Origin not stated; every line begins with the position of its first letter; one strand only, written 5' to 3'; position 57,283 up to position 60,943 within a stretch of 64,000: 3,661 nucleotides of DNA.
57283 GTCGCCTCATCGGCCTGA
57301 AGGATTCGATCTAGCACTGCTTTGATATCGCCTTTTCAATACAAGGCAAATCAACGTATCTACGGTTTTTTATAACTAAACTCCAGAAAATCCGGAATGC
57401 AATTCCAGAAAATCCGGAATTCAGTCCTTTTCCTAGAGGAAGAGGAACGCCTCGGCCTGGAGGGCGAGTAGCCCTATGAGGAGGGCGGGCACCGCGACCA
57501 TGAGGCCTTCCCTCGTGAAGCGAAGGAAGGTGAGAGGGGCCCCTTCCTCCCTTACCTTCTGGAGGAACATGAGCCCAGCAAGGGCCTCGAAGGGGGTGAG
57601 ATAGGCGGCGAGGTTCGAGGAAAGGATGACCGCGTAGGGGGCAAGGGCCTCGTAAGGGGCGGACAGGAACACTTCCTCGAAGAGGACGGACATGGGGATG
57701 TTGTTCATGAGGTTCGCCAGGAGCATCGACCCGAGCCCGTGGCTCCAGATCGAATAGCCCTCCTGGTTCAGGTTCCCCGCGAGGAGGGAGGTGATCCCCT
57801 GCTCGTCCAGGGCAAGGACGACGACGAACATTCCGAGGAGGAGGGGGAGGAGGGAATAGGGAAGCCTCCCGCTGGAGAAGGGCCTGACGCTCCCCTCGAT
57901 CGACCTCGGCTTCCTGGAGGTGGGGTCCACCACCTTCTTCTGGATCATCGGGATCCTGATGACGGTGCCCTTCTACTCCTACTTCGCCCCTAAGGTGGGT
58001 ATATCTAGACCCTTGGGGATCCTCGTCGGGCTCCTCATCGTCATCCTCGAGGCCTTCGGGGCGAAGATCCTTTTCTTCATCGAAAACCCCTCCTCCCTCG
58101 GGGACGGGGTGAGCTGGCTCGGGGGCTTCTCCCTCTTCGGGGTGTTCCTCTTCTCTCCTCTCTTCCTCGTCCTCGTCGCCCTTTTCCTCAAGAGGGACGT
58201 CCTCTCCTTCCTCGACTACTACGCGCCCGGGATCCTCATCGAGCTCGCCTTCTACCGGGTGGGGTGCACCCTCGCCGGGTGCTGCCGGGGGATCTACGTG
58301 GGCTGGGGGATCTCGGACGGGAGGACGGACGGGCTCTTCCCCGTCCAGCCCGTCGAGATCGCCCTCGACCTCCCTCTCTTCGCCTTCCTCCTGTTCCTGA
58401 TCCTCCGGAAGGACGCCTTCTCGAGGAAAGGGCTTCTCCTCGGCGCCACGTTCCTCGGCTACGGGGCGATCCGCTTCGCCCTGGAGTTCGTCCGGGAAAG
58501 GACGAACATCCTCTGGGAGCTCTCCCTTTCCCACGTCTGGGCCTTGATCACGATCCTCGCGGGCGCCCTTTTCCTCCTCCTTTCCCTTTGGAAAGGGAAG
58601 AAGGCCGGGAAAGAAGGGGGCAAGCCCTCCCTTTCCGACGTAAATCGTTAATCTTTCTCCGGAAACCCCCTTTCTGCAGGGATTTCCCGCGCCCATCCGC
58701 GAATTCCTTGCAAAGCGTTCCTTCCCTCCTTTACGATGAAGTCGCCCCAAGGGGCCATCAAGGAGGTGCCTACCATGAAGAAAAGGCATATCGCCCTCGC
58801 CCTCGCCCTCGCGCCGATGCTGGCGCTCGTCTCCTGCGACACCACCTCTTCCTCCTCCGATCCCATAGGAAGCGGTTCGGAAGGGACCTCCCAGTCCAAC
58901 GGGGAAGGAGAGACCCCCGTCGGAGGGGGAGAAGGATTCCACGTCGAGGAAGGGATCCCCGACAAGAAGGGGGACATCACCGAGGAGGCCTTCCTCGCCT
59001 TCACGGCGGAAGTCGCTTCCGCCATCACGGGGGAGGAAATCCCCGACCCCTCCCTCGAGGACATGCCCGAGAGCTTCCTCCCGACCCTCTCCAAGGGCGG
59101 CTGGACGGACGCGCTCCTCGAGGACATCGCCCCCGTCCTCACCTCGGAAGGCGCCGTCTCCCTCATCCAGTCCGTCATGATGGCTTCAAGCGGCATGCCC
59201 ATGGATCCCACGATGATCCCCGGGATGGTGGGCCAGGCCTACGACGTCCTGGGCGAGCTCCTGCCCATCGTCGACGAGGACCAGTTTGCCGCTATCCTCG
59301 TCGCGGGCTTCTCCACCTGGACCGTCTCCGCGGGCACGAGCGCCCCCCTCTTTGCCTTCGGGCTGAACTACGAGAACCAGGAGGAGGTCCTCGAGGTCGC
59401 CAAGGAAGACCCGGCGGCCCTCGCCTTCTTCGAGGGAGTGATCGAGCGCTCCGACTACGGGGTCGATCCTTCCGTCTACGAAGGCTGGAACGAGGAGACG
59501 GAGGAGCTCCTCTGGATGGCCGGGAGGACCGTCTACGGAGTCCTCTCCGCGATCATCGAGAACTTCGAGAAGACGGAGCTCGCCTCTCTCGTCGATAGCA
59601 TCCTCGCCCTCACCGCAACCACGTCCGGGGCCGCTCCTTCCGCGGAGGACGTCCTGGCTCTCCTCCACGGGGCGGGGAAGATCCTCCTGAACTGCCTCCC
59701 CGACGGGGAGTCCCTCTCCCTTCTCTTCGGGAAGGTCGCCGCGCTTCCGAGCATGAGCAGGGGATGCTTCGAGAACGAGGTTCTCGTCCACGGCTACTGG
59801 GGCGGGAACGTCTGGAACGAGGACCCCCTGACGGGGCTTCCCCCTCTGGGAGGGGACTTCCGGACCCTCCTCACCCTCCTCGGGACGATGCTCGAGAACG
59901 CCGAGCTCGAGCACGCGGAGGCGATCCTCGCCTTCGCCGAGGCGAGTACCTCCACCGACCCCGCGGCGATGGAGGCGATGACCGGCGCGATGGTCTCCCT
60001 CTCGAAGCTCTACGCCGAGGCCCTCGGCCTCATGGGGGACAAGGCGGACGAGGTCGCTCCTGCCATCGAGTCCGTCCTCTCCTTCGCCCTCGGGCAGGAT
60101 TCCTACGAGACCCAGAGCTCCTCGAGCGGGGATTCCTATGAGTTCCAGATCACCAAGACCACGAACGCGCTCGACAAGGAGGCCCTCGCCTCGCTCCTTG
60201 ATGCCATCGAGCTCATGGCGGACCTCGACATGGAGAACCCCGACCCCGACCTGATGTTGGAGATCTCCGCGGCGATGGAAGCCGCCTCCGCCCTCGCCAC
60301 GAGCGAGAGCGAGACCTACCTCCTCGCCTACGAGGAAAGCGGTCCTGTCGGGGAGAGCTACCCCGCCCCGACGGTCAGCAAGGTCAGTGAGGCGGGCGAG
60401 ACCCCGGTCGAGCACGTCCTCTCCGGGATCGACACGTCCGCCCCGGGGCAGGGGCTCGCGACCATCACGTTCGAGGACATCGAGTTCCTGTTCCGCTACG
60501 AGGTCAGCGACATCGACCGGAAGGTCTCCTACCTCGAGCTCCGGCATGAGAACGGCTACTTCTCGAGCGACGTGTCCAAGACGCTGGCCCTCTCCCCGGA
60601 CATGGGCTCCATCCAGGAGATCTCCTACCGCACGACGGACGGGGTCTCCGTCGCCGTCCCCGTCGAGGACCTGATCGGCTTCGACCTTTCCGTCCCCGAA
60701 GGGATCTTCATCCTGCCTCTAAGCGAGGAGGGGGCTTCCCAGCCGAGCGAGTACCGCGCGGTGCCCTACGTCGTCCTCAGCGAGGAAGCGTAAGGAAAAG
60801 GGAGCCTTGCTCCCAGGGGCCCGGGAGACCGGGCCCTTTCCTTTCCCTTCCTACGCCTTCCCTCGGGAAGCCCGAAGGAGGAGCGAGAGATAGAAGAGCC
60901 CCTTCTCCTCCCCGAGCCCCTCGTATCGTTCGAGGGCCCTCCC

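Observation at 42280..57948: About 15-kb low-GC genomic island inserted next to tRNA-Thr, with decayed genes at both ends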

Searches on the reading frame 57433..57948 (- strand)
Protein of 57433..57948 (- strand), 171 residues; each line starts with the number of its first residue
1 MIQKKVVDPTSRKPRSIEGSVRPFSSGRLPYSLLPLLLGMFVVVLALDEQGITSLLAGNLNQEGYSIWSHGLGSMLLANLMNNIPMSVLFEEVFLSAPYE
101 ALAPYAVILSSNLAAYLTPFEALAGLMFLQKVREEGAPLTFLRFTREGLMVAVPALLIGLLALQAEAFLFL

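Call 5: search_protein_families(library=pfam, proteins=[window:57433-57948:-])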
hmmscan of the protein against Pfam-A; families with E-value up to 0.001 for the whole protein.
window:57433-57948:- (171 aa): 2 families
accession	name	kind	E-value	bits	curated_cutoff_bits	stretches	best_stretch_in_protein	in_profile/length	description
PF02040.21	ArsB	-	1.6e-08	34.8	22.2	1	30-163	277-419/423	Arsenical pump membrane protein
PF03600.22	CitMHS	-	1.4e-05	24.8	31.9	1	28-109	245-333/336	Citrate transporter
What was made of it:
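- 57433..57948 (-): 171-aa ORF made of the last 145 codons of an ArsB/CitMHS-type permease (57433-57869) plus 26 fortuitous codons antisense to the lgt 5' end. Pfam ArsB 1.6e-8, profile positions 277-419 of 423 (call 5).
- Checked: The 171-aa ORF 57433-57948 (-) matches ArsB profile positions 277-419 of 423 (call 5).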

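Call 22: find_homologous_proteins(query=window:57433-57948:-)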
Query window:57433-57948:- (171 aa): 9 proteins with E <= 0.001 among 869 candidates.
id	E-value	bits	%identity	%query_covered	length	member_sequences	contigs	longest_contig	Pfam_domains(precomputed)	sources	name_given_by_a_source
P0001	1.8e-70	254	95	77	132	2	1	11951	PF02040.21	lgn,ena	-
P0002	1.2e-69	251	95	77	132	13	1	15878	PF02040.21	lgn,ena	-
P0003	1.1e-64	235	92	71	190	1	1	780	PF03600.23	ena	-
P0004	1.3e-62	228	74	99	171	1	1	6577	-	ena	-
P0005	1.7e-38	150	94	47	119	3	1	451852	-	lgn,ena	-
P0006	1.4e-28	118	47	75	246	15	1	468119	PF03600.23,PF02040.21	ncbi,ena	-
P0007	3.1e-25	107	43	85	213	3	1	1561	PF03600.23,PF02040.21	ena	-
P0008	7.8e-19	86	41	73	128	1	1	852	PF02040.21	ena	-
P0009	1.2e-4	40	30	85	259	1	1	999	PF06450.19,PF03600.23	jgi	jgi:Na+/H+ antiporter NhaD/arsenite permease-like protein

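Call 23: find_encoding_contigs(protein=P0004, flank=10000, max_places=3)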
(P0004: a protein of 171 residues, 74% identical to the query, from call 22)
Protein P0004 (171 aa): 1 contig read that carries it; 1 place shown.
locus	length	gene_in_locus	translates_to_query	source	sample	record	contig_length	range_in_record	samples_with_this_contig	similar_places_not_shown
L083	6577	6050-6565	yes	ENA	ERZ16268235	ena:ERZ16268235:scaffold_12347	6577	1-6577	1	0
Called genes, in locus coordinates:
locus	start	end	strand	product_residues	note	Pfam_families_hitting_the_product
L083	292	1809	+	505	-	-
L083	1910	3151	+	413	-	-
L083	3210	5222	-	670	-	-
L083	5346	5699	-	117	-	PF01790:LGT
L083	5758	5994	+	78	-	-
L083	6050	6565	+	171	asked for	-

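Call 24: find_encoding_contigs(protein=P0002, flank=10000, max_places=3)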
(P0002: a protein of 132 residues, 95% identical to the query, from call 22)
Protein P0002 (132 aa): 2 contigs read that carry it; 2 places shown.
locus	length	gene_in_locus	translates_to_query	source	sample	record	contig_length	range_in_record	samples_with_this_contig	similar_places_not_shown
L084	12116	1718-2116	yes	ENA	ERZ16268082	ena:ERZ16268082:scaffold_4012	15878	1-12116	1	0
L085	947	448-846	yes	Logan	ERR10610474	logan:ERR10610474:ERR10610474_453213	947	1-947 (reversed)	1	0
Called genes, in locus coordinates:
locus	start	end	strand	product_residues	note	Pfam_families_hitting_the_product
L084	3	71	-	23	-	?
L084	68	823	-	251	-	-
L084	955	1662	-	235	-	-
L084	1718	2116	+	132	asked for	PF02040:ArsB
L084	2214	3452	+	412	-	PF13173:AAA_14, PF13635:DUF4143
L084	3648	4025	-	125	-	PF08870:DndE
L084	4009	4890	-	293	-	-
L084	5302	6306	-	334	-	PF04055:Radical_SAM (weak)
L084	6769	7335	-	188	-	PF13489:Methyltransf_23, PF13847:Methyltransf_31 (weak), PF08241:Methyltransf_11, PF08242:Methyltransf_12, PF13649:Methyltransf_25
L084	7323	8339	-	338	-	PF13395:HNH_4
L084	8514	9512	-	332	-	PF04229:GrpB, PF00583:Acetyltransf_1, PF13673:Acetyltransf_10, PF13508:Acetyltransf_7 (weak)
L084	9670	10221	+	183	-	-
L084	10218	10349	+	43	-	-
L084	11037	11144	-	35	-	-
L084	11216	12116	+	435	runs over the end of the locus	PF13173:AAA_14, PF13635:DUF4143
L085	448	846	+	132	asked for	PF02040:ArsB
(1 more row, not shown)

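Call 25: find_encoding_contigs(protein=P0006, flank=10000, max_places=3)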
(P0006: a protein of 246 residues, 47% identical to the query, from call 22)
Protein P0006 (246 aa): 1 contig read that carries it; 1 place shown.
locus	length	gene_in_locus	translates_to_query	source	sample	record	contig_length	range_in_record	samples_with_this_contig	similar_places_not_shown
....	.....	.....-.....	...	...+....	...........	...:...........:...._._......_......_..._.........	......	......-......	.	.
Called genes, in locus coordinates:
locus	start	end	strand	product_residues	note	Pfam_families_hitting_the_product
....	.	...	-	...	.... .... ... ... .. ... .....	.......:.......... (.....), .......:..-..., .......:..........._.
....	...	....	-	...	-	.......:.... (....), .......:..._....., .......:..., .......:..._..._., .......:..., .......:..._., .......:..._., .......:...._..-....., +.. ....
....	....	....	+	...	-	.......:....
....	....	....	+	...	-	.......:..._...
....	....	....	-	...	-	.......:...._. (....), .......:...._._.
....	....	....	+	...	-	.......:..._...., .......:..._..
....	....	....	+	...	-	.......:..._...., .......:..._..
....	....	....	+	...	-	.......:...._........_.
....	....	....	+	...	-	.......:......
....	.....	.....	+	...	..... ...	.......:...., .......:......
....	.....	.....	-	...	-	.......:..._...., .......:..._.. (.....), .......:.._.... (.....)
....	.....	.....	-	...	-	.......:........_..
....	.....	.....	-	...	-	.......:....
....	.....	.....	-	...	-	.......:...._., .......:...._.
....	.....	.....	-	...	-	-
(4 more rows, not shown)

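Call 37: search_protein_families(library=pfam, proteins=[L084:5302-6306:-, L084:4009-4890:-, L084:955-1662:-, L084:68-823:-, L084:9670-10221:+], max_evalue=1)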
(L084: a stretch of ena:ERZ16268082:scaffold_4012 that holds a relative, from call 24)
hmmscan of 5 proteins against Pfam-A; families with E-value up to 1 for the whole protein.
L084:5302-6306:- (334 aa): 1 family
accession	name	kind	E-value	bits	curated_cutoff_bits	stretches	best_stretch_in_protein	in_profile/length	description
PF04055.27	Radical_SAM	-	5.5e-07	30.4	29.5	1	17-153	4-143/166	Radical SAM superfamily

L084:4009-4890:- (293 aa): 2 families
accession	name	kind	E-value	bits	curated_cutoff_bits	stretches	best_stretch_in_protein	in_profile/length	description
PF08496.15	Peptidase_S49_N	-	0.064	13.8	27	1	35-119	43-127/147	Peptidase family S49 N-terminal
PF14992.11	TMCO5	-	0.15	11.7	32.2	1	19-67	7-55/280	TMCO5 family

L084:955-1662:- (235 aa): 1 family
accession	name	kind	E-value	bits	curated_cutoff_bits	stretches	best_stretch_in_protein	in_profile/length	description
PF01790.23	LGT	-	2.9e-06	27.2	24.9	1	7-131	6-134/240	Prolipoprotein diacylglyceryl transferase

L084:68-823:- (251 aa): 0 families

L084:9670-10221:+ (183 aa): 2 families
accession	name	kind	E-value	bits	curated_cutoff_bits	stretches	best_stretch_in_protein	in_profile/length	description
PF00440.29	TetR_N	-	0.0014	18.8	24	1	61-86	20-45/47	Bacterial regulatory proteins, tetR family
PF05930.18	Phage_AlpA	-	0.27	11.6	21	1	56-79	2-25/51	Prophage CP4-57 regulatory protein (AlpA)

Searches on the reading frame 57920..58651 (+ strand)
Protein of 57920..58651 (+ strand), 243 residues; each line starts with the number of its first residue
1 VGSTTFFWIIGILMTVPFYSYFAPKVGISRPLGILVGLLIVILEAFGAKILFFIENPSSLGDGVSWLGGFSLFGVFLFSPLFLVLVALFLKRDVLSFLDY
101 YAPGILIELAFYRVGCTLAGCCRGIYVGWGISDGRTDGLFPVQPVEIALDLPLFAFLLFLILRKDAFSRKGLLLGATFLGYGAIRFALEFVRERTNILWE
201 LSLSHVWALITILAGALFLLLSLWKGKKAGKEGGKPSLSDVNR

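Call 5: search_protein_families(library=pfam, proteins=[window:57920-58651:+])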
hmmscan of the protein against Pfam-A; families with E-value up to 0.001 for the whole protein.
window:57920-58651:+ (243 aa): 1 family
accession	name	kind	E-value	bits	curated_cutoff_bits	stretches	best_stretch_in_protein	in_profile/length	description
PF01790.23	LGT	-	1.4e-19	70.8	24.9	1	7-220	17-239/240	Prolipoprotein diacylglyceryl transferase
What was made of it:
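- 57887..58651 (+): lgt (prolipoprotein diacylglyceryl transferase), the right-hand conserved anchor. In the window its ATG start reads ACG. Pfam LGT 1.4e-19 (call 5).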

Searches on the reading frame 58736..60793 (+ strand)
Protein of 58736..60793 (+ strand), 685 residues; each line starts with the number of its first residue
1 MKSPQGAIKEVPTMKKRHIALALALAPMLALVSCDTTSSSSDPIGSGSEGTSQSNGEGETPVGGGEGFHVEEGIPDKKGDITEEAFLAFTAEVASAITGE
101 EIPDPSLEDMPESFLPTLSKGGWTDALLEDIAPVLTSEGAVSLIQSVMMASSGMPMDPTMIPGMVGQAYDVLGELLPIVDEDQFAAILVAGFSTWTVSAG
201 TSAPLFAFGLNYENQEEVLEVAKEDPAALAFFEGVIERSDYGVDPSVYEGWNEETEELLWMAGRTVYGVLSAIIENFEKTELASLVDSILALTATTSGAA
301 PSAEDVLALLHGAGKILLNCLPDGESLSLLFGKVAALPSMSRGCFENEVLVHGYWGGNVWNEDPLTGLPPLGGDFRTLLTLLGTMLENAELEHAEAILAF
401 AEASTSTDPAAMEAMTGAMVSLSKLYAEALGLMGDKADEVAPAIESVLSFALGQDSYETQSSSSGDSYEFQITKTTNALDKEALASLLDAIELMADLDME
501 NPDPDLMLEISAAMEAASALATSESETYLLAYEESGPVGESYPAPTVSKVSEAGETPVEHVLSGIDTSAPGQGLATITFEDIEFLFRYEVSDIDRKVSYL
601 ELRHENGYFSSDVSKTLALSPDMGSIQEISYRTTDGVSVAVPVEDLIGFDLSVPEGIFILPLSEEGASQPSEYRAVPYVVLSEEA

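Call 5: search_protein_families(library=pfam, proteins=[window:58736-60793:+])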
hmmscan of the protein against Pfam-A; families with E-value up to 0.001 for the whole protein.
window:58736-60793:+ (685 aa): 0 families

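Call 37: search_protein_families(library=pfam, proteins=[window:58736-60793:+], max_evalue=1)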
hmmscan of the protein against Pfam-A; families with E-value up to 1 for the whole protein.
window:58736-60793:+ (685 aa): 0 families

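Call 48: find_homologous_proteins(query=window:58736-60793:+)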
Query window:58736-60793:+ (685 aa): 6 proteins with E <= 0.001 among 8000 candidates.
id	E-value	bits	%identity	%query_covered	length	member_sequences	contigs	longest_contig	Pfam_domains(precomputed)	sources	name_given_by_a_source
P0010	0.0e+0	1408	97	98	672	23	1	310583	-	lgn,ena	-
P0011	0.0e+0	1348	93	98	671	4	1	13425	-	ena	-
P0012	0.0e+0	1339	93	98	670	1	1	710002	-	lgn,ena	-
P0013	0.0e+0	1321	92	98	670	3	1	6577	-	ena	-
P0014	0.0e+0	1019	71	98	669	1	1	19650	-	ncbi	-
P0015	1.6e-186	640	71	62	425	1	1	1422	-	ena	-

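Call 49: find_encoding_contigs(protein=P0014, flank=10000, max_places=3)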
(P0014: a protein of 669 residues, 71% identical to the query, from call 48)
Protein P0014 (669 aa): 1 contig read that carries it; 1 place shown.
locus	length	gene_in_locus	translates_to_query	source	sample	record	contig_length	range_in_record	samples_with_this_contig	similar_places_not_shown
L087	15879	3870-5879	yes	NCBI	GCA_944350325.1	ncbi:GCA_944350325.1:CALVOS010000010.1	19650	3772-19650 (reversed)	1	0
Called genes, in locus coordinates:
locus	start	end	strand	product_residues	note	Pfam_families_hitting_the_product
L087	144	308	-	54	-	-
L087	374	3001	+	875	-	-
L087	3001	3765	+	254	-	PF01790:LGT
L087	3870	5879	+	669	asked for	-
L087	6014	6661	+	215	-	-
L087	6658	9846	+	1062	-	PF01079:Hint (weak)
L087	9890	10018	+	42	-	-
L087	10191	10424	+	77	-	-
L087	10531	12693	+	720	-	PF10592:AIPR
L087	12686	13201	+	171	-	PF20296:MTaX1 (weak)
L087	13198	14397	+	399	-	PF00145:DNA_methylase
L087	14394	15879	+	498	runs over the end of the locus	PF13589:HATPase_c_3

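Call 50: find_encoding_contigs(protein=P0012, flank=10000, max_places=3)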
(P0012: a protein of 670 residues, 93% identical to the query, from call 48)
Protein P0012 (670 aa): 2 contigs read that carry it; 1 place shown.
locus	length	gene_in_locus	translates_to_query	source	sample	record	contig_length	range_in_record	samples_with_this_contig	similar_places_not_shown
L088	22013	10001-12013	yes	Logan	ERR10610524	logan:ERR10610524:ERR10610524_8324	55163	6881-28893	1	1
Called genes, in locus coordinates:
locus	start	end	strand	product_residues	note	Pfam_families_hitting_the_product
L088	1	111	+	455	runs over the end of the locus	PF01507:PAPS_reduct (weak)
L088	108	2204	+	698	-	PF13175:AAA_15 (weak), PF13476:AAA_23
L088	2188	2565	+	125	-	PF08870:DndE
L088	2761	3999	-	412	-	PF13173:AAA_14, PF13635:DUF4143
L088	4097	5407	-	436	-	PF00939:Na_sulph_symp, PF03600:CitMHS, PF02040:ArsB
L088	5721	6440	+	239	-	-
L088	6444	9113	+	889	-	-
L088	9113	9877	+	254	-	PF01790:LGT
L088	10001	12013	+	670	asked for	-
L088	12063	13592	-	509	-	-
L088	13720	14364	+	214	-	-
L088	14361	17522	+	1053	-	PF01079:Hint (weak)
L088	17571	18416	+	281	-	PF12102:MrcB_N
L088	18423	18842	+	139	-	PF13020:NOV_C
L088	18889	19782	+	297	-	-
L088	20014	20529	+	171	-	PF13186:SPASM (weak)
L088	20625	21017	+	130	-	PF02384:N6_Mtase (weak)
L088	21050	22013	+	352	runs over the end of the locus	-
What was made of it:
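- L088: dndCDE, the extra AAA gene, an intact permease, a 239-aa gene, an 889-aa gene and lgt (call 50).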

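Call 51: find_encoding_contigs(protein=P0010, flank=10000, max_places=3)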
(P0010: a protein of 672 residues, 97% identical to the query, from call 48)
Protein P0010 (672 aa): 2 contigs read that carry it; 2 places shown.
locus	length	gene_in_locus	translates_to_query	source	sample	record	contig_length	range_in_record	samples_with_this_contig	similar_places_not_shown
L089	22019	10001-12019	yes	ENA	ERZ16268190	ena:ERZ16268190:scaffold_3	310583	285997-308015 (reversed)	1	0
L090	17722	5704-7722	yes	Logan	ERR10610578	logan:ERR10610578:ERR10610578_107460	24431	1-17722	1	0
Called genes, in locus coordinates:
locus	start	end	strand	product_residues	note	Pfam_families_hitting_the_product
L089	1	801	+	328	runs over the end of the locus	PF04229:GrpB, PF13673:Acetyltransf_10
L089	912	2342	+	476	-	PF25856:MPN635_N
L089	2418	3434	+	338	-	PF13395:HNH_4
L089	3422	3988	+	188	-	PF13489:Methyltransf_23, PF13847:Methyltransf_31 (weak), PF08241:Methyltransf_11, PF08242:Methyltransf_12, PF13649:Methyltransf_25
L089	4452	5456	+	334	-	PF04055:Radical_SAM (weak)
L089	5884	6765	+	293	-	-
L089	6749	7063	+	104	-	PF08870:DndE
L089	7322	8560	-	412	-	PF13173:AAA_14, PF13635:DUF4143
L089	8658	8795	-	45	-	-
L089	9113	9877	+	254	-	PF01790:LGT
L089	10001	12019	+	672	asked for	-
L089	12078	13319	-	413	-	-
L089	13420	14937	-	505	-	-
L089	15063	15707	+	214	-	-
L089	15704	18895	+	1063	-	PF01079:Hint (weak)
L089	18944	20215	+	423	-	PF12102:MrcB_N, PF13020:NOV_C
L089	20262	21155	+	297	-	-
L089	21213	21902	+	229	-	PF13186:SPASM (weak)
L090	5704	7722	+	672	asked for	-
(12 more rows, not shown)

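Call 57: search_protein_families(library=pfam, proteins=[L089:4113-4349:+, L088:5721-6440:+, L088:6444-9113:+, L088:4097-5407:-, L089:912-2342:+], max_evalue=1)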
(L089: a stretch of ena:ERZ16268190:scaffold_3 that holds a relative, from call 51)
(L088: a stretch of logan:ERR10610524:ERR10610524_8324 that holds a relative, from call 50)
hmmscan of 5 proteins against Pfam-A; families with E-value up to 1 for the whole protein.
L089:4113-4349:+ (78 aa): 0 families

L088:5721-6440:+ (239 aa): 0 families

L088:6444-9113:+ (889 aa): 0 families

L088:4097-5407:- (436 aa): 5 families
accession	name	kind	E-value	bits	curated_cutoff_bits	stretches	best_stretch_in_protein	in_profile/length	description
PF03600.22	CitMHS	-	4.4e-41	141.5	31.9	1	37-374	13-333/336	Citrate transporter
PF02040.21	ArsB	-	1.5e-25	90.9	22.2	1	74-428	56-419/423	Arsenical pump membrane protein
PF00939.25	Na_sulph_symp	-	2.8e-09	37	27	1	40-175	298-430/472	Sodium:sulfate symporter transmembrane region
PF07158.17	MatC_N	-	0.0086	16.6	23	1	69-151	53-136/149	Dicarboxylate carrier protein MatC N-terminus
PF00487.30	FA_desaturase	-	0.97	9.6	29.7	1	184-274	90-178/253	Fatty acid desaturase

L089:912-2342:+ (476 aa): 3 families
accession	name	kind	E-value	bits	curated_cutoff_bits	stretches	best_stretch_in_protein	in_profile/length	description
PF02518.31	HATPase_c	-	8.7e-05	23.4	26.4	1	19-111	5-101/111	Histidine kinase-, DNA gyrase B-, and HSP90-like ATPase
PF13589.12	HATPase_c_3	-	0.0037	17.7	25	1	20-98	3-86/137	Histidine kinase-, DNA gyrase B-, and HSP90-like ATPase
PF15630.12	CENP-S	-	0.12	13.2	28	1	216-281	10-73/76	CENP-S protein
